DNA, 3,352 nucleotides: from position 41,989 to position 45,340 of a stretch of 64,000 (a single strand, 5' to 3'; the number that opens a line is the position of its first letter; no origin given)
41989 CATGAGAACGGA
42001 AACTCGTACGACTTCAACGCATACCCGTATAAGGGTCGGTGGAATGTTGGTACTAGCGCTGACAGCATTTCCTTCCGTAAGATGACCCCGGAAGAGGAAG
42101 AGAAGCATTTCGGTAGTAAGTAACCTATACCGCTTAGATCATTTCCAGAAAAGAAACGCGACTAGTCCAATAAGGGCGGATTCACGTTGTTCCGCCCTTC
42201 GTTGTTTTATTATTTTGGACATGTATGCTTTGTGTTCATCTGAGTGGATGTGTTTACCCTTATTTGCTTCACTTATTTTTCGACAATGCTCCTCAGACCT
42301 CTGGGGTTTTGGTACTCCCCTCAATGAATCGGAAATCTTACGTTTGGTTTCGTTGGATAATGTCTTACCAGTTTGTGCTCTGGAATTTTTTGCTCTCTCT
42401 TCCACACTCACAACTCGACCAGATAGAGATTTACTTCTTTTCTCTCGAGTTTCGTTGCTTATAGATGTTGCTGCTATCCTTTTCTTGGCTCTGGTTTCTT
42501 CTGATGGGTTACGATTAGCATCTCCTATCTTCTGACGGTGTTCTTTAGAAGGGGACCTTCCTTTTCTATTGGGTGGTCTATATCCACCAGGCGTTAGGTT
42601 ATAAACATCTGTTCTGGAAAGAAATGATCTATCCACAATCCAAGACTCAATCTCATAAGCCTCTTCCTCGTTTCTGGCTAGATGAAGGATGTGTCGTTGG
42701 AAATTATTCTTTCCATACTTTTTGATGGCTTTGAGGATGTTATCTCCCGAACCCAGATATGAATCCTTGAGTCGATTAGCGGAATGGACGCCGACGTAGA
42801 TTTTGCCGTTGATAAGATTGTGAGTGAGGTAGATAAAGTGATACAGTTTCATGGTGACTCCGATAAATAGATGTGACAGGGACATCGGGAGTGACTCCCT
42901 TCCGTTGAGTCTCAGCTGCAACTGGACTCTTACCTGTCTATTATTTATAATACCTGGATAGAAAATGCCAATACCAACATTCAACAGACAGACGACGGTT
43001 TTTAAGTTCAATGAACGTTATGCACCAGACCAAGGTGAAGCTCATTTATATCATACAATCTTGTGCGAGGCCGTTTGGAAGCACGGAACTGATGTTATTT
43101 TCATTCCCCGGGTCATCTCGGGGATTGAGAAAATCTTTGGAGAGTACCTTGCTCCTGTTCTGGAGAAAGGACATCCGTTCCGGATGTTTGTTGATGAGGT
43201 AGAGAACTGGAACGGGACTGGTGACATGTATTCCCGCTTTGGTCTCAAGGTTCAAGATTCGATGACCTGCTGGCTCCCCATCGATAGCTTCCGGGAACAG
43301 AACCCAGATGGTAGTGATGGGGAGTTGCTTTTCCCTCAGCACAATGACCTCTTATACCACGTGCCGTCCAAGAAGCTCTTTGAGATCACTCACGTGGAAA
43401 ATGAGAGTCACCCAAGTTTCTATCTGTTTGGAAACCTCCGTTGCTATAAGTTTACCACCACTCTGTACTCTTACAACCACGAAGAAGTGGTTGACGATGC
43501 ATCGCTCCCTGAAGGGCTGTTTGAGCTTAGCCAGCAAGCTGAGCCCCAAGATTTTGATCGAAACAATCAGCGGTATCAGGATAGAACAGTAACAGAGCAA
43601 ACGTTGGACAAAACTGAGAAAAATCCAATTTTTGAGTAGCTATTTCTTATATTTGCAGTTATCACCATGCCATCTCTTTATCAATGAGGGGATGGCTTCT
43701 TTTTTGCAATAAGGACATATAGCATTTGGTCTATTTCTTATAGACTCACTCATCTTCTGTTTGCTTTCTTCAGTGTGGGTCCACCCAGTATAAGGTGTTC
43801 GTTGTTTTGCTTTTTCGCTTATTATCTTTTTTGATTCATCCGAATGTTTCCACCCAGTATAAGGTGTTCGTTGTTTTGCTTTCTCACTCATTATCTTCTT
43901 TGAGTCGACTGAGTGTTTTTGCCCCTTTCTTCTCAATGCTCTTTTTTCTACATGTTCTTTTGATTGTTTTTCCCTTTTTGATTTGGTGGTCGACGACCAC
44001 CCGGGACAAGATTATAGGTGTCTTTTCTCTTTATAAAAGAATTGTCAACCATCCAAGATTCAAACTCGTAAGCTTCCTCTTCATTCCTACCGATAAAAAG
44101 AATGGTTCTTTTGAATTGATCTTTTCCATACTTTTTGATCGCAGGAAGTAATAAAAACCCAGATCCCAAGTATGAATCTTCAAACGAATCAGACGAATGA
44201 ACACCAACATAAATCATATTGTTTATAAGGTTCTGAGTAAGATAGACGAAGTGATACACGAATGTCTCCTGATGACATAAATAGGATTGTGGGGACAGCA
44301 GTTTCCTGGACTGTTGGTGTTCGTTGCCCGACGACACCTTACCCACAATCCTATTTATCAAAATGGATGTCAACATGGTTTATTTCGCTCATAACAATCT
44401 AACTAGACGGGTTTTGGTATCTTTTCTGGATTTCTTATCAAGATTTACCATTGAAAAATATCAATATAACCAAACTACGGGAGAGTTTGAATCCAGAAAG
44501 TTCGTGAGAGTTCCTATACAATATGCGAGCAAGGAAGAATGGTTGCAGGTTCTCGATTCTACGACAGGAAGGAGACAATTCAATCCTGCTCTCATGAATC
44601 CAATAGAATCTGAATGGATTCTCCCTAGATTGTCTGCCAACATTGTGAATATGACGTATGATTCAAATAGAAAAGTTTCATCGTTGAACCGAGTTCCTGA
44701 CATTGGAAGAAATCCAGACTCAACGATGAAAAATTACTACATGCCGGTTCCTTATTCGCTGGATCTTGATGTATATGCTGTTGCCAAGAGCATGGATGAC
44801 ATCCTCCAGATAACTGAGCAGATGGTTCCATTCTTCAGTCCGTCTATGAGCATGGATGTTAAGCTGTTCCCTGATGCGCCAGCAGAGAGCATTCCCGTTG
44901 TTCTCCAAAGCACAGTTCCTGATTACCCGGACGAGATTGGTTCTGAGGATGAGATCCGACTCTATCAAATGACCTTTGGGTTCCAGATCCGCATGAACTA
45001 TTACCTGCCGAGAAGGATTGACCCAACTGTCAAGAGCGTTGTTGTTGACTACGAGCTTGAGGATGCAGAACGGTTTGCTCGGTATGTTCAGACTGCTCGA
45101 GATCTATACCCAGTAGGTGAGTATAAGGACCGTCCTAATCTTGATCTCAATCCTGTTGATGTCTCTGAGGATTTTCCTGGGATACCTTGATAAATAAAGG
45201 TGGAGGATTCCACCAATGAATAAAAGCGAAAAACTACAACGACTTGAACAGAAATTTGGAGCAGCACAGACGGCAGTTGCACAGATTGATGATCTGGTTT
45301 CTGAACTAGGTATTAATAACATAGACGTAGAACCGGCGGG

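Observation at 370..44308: The element's variable loop is matched to the Shine-Dalgarno of its own nuclease: candidate guide/antisense repressor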

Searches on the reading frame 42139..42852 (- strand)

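Call 36: search_protein_families(library=pfam, proteins=[window:42139-42852:-], max_evalue=0.01)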
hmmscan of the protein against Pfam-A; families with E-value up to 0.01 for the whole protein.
window:42139-42852:- (237 aa): 3 families
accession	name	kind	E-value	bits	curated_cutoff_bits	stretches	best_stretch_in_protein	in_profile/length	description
PF07460.16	NUMOD3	-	1.8e-10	41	20.4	1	162-179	1-18/37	NUMOD3 motif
PF19835.5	SegE_GIY-YIG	-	1.5e-05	25.6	25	1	4-66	17-94/123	Putative endonuclease segE, GIY-YIG domain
PF01541.30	GIY-YIG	-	0.0053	17.5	22.6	0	4-72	1-68/78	GIY-YIG catalytic domain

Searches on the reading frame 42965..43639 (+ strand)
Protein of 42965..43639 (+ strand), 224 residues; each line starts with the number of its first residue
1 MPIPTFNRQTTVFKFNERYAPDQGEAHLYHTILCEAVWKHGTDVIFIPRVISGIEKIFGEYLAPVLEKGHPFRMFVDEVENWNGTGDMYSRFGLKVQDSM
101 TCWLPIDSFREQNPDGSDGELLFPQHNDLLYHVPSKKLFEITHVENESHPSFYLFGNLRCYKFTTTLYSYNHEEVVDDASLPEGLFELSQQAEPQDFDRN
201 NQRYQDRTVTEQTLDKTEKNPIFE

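Call 36: search_protein_families(library=pfam, proteins=[window:42965-43639:+], max_evalue=0.01)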
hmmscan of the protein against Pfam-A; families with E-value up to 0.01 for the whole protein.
window:42965-43639:+ (224 aa): 1 family
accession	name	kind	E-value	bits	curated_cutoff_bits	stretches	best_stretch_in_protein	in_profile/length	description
PF11649.13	T4_neck-protein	-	2.9e-20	73.2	25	1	24-176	41-185/278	Virus neck protein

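Call 63: find_related_loci(query=window:42965-43639:+, collection=viral_contigs, flank=2500)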
Query window:42965-43639:+ (224 aa) in viral_contigs; peptide patterns used: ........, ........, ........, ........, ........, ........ (x = any residue, [..] = any of these).
11 stretches matched a pattern, but none encodes a relative of the query by tblastn (E <= 1e-3).

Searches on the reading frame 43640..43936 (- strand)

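Call 36: search_protein_families(library=pfam, proteins=[window:43640-43936:-], max_evalue=0.01)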
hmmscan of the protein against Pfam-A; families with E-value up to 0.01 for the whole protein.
window:43640-43936:- (98 aa): 2 families
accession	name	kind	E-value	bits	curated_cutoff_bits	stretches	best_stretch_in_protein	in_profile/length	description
PF07460.16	NUMOD3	-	3.3e-08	33.7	20.4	2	28-63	1-37/37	NUMOD3 motif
PF04800.17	NDUS4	-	0.00078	20.1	31.9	0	41-88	29-75/96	NADH dehydrogenase ubiquinone Fe-S protein 4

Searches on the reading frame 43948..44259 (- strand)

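Call 36: search_protein_families(library=pfam, proteins=[window:43948-44259:-], max_evalue=0.01)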
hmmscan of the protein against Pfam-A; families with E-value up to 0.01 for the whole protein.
window:43948-44259:- (103 aa): 2 families
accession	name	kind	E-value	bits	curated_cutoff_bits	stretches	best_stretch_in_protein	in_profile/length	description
PF01541.30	GIY-YIG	-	0.00036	21.2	22.6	1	2-68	1-66/78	GIY-YIG catalytic domain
PF19835.5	SegE_GIY-YIG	-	0.00053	20.6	25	0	29-67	59-99/123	Putative endonuclease segE, GIY-YIG domain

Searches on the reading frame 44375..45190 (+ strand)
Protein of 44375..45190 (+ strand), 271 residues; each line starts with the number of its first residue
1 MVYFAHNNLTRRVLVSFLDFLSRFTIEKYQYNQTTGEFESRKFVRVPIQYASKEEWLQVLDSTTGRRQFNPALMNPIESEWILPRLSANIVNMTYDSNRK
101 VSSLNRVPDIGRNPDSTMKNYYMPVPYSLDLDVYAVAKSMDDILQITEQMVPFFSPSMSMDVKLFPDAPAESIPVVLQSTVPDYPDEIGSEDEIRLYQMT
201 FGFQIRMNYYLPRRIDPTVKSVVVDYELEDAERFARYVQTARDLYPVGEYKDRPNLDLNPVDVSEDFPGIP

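Call 36: search_protein_families(library=pfam, proteins=[window:44375-45190:+], max_evalue=0.01)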
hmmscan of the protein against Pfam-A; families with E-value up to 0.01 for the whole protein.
window:44375-45190:+ (271 aa): 1 family
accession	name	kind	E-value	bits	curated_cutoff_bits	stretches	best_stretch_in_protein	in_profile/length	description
PF16724.11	T4-gp15_tss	-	1.2e-38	133.1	25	1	6-230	3-215/245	T4-like virus Myoviridae tail sheath stabiliser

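Call 45: search_dna_similar(query=window:44375-45190:+, collection=phages, mode=protein, max_rows=12)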
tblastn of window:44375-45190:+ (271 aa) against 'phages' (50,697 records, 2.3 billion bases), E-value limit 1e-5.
Records with a match: 2026; places in all: 2026; records where one place covers at least 80% of the query: 1152.
Best place of each record, by identity: <60% 2026.
By first word of the organism name: Escherichia 599; Synechococcus 376; Klebsiella 275; Shigella 83; Aeromonas 76; Acinetobacter 69; Cyanophage 61; Enterobacter 56; Vibrio 54; Enterobacteria 48; and 46 more.
By host as written in the record: - 346; Escherichia coli 257; Synechococcus 107; Klebsiella pneumoniae 91; Synechococcus sp. 38; Escherichia coli B 28; Synechococcus sp. WH7803 26; Aeromonas salmonicida 26; and 433 more.
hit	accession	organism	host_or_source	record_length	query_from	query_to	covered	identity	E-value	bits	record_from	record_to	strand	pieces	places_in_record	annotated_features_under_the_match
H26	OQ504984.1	Synechococcus phage S-8S56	Parasynechococcus marenigrum WH 8102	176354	3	244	89%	31.0%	1e-14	79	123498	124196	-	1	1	tail sheath stabilizer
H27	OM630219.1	Klebsiella phage KP1079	Klebsiella pneumoniae P223/1079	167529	2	269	99%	27.8%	5e-17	86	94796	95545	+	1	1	tail completion protein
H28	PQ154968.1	Raoultella phage vB_Rp_M21a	Raoultella planticola M21a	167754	2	269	99%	27.8%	5e-17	86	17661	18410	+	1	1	tail sheath stabilizer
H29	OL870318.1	Klebsiella phage UTI-K1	Klebsiella pneumoniae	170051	2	269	99%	27.8%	5e-17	86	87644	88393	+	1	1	tail sheath stabilizer and completion protein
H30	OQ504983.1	Synechococcus phage S-8S55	Parasynechococcus marenigrum WH 8102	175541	3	242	89%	30.8%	3e-14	78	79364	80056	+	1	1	tail sheath stabilizer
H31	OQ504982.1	Synechococcus phage S-8S53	Parasynechococcus marenigrum WH 8102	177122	3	242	89%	30.8%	3e-14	78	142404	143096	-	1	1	tail sheath stabilizer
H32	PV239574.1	Klebsiella phage ATCCa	Klebsiella pneumoniae ATCC13883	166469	2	269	99%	27.6%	2e-16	84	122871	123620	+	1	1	proximal tail sheath stabilization protein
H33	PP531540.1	Klebsiella phage vB_KpnM-YP11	Klebsiella pneumoniae ATCC 700603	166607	2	269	99%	27.4%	5e-17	86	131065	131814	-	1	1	tail sheath stabilizer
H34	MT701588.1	Klebsiella phage Metamorpho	Klebsiella aerogenes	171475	2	269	99%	27.4%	4e-16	84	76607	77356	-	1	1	tail sheath stabilizer protein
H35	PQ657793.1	Klebsiella phage Roth20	Klebsiella sp. 2609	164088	2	269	99%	27.4%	4e-16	84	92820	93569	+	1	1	tail sheath stabiliser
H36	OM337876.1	Klebsiella phage KP182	Klebsiella pneumoniae CEMTC 1967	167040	4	269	98%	27.6%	6e-16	83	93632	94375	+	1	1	tail sheath stabilizer and completion protein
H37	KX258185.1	Klebsiella phage vB_KpnM_KpV477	Klebsiella pneumoniae KPB463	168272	4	269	98%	27.6%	6e-16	83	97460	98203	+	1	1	putative tail sheath stabilizer and completion protein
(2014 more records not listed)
